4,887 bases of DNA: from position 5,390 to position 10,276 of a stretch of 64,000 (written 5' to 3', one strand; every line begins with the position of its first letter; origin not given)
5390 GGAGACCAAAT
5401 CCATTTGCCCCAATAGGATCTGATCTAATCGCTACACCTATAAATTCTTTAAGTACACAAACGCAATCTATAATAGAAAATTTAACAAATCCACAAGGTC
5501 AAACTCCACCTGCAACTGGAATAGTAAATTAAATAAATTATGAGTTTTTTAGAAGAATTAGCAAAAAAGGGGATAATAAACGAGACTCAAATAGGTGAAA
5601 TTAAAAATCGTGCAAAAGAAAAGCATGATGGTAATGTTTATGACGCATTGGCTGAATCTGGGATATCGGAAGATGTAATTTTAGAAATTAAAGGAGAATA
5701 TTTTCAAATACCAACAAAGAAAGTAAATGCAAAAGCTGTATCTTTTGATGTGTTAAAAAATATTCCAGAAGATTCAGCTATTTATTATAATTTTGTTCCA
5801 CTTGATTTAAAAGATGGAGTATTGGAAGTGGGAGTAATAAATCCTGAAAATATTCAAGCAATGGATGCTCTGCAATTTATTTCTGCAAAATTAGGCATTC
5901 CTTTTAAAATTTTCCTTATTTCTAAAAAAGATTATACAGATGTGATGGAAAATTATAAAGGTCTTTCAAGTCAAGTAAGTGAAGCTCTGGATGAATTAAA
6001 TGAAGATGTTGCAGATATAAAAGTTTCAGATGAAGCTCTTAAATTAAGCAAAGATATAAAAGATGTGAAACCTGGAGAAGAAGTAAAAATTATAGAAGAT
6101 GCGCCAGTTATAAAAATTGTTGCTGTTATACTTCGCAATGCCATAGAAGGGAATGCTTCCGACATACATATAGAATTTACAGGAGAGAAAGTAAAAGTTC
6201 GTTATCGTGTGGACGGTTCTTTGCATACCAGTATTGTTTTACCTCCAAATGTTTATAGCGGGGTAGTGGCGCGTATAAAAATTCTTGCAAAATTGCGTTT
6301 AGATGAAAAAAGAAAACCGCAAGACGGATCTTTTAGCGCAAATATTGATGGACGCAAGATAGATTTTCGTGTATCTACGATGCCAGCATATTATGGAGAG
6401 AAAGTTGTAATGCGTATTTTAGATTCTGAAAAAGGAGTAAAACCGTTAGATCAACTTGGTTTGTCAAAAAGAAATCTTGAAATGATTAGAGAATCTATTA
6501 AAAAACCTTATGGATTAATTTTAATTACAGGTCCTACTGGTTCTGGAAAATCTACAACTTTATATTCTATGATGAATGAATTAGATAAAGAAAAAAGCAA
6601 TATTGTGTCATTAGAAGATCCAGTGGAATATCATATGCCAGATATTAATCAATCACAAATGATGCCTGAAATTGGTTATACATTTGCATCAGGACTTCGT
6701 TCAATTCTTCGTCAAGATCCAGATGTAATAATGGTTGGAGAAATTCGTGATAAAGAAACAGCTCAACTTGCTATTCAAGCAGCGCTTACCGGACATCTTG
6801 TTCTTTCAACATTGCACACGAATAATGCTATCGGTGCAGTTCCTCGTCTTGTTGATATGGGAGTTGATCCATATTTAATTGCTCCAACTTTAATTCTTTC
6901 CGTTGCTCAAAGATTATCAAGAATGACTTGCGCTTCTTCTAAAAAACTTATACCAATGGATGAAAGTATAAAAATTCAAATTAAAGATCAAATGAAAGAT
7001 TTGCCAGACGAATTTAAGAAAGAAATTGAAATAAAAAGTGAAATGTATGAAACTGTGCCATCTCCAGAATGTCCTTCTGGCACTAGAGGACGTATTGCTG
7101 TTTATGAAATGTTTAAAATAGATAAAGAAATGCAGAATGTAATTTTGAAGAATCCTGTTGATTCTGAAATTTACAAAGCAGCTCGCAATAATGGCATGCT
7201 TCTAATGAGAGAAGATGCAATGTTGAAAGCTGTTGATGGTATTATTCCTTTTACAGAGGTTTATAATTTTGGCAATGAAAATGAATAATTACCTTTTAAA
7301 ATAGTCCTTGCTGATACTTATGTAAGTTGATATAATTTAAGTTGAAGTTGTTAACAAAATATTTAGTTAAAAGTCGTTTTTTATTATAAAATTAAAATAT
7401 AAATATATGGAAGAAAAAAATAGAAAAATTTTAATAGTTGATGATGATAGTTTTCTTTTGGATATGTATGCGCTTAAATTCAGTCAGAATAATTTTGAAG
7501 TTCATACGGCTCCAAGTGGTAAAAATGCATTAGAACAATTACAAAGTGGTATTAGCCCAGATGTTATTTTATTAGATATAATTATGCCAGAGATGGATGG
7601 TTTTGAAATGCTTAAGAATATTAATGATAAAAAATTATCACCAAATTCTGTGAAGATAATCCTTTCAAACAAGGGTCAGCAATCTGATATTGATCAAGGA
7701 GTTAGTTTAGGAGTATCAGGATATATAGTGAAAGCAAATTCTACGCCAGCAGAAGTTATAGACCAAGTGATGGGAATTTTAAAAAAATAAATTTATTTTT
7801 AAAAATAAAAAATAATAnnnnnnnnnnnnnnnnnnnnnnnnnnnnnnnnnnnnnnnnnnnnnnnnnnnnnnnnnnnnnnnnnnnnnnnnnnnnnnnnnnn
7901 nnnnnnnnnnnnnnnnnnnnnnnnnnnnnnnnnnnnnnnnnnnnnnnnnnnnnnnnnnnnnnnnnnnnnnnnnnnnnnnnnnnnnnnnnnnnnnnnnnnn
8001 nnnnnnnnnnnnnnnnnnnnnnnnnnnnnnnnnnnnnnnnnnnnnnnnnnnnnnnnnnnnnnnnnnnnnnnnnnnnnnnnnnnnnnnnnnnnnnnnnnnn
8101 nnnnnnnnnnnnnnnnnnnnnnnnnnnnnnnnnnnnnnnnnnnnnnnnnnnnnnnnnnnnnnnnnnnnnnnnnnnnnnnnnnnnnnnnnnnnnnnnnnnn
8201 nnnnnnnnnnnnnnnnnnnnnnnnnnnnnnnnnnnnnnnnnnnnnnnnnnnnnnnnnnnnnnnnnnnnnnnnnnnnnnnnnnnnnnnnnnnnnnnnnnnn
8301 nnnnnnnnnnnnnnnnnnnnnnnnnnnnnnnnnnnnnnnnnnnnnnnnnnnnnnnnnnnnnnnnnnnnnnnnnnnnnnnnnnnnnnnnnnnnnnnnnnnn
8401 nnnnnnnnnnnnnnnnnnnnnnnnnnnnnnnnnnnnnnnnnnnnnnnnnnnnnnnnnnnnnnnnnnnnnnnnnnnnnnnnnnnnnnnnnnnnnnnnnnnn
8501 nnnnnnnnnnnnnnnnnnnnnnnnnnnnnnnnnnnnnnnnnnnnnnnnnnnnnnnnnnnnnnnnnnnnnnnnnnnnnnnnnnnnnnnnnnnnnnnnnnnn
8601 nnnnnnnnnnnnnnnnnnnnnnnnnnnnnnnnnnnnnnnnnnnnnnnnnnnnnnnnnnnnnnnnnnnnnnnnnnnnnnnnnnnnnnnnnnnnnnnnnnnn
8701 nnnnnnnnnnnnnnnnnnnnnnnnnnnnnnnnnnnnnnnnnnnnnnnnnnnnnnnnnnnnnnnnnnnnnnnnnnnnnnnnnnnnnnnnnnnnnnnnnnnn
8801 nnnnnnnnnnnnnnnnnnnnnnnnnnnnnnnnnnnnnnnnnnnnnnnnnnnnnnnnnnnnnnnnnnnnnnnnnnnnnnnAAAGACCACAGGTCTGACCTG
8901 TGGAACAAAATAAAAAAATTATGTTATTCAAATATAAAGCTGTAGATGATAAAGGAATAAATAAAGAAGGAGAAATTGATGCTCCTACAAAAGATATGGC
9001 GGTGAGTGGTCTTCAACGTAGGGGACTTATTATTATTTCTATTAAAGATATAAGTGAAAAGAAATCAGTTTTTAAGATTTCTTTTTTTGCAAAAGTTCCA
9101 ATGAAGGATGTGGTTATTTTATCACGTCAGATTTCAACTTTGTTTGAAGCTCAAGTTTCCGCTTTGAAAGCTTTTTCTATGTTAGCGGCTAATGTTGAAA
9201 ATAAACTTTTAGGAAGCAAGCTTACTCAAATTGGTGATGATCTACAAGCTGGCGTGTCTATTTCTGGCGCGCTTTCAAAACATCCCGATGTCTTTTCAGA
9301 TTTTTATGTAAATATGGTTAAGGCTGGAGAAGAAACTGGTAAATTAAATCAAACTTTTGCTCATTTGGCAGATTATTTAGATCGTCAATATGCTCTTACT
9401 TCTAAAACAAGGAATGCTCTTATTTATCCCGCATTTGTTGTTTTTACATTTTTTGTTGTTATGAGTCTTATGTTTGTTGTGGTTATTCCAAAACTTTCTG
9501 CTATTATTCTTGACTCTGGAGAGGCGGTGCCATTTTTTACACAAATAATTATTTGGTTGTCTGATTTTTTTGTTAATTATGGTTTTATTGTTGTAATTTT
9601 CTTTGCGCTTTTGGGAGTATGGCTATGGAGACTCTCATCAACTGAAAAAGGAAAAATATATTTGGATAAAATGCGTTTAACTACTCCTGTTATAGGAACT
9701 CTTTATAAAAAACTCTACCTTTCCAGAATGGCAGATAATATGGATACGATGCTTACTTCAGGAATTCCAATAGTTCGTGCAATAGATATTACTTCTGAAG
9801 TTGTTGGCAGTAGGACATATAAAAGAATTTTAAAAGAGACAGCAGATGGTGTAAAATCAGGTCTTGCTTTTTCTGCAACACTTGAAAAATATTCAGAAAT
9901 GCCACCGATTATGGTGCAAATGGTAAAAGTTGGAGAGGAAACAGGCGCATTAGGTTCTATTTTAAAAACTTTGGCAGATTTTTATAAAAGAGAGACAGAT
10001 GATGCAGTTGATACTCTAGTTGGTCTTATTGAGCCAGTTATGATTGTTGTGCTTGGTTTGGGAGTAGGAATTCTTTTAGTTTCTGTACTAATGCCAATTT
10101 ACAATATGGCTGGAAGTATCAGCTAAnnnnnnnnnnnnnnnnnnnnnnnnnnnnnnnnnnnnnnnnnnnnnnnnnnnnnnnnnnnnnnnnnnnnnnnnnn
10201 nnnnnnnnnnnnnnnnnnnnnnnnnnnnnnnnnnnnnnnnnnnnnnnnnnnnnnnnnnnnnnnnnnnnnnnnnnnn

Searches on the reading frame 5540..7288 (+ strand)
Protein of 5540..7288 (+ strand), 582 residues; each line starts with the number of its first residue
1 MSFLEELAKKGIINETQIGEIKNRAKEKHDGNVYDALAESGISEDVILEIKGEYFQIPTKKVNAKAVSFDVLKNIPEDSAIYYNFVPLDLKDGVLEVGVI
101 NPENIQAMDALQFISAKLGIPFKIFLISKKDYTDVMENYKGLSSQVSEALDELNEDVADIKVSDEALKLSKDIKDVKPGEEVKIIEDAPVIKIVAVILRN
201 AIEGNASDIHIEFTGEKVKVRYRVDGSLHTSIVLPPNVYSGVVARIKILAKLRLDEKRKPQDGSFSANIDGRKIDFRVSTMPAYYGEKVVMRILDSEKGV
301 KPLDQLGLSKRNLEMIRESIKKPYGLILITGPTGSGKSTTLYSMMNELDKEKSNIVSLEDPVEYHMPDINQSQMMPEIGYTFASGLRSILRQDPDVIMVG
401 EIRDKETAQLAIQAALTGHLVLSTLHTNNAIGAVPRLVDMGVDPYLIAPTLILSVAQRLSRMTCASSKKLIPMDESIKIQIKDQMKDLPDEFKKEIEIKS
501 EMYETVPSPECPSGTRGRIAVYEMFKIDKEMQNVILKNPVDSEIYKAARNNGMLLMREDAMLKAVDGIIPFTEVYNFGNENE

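Call 66: search_protein_families(library=pfam, proteins=[window:5540-7288:+], max_evalue=0.001)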
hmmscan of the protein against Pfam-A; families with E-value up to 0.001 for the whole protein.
window:5540-7288:+ (582 aa): 7 families
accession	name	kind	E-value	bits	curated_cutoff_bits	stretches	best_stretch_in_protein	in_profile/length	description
PF00437.27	T2SSE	-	2.1e-119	398.9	24.9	1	186-574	4-368/370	Type II/IV secretion system protein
PF05157.20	MshEN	-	5.6e-09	36.3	23.1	1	58-140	4-84/90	MshEN domain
PF13401.12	AAA_22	-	0.00016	22.5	27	1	324-363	5-44/130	AAA domain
PF13173.12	AAA_14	-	0.00016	22.1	27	1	326-370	4-49/129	AAA domain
PF25199.1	nSTAND_NTPase5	-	0.00036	20.8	34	1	316-361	32-79/145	Novel STAND NTPase 5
PF00005.33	ABC_tran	-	0.00054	21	25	0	326-383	13-66/137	ABC transporter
PF13191.12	AAA_16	-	0.00057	20.9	32.6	1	323-419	24-111/167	AAA ATPase domain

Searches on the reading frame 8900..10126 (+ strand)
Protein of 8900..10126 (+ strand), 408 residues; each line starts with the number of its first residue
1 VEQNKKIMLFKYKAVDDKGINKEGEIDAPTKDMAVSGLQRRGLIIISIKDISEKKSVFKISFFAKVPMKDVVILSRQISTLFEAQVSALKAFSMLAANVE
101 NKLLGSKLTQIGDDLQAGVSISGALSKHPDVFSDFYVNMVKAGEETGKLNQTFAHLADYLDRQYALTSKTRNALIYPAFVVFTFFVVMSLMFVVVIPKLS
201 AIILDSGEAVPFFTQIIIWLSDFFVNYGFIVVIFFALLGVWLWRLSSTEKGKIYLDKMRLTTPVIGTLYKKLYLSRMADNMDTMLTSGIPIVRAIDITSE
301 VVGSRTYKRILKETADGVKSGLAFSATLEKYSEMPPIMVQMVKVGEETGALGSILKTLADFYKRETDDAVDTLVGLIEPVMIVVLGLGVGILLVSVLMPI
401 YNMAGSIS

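Call 63: search_protein_families(library=pfam, proteins=[window:8900-10126:+], max_evalue=0.001)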
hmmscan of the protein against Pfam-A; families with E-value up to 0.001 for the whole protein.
window:8900-10126:+ (408 aa): 1 family
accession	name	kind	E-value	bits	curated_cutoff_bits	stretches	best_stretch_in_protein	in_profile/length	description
PF00482.28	T2SSF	-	4.3e-59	198.4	25.2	2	75-197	2-125/125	Type II secretion system (T2SS), protein F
